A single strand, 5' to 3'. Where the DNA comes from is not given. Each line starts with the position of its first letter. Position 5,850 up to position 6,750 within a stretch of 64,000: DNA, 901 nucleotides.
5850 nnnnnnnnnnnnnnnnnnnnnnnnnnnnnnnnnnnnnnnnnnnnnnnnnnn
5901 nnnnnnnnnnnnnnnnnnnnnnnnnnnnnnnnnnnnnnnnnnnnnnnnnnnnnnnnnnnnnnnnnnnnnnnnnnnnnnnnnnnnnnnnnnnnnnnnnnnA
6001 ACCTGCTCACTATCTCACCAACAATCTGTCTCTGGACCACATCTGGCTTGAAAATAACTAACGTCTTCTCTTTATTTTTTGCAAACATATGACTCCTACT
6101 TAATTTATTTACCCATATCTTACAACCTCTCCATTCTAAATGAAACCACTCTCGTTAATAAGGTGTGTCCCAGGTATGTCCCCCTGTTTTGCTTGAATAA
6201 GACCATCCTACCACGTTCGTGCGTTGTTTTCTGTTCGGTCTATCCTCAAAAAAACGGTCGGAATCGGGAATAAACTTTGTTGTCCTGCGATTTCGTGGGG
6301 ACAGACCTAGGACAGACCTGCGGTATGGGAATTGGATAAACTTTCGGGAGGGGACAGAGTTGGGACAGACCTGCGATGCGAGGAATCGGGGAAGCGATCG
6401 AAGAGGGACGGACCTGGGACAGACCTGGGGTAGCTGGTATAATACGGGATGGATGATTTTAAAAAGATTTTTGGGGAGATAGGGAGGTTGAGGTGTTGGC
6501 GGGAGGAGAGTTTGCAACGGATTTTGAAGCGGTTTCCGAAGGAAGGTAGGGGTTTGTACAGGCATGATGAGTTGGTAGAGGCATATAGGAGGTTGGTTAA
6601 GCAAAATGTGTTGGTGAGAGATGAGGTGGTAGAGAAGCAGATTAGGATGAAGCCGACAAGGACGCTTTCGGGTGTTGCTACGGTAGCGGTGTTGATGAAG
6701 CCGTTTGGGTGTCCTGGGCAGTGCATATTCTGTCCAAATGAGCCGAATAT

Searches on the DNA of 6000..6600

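Call 75: search_rna_families(source=window, start=6000, end=6600, threshold=evalue, max_evalue=1, show_alignments=1)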
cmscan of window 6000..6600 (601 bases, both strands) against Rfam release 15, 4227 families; matches with E-value up to 1: 0.
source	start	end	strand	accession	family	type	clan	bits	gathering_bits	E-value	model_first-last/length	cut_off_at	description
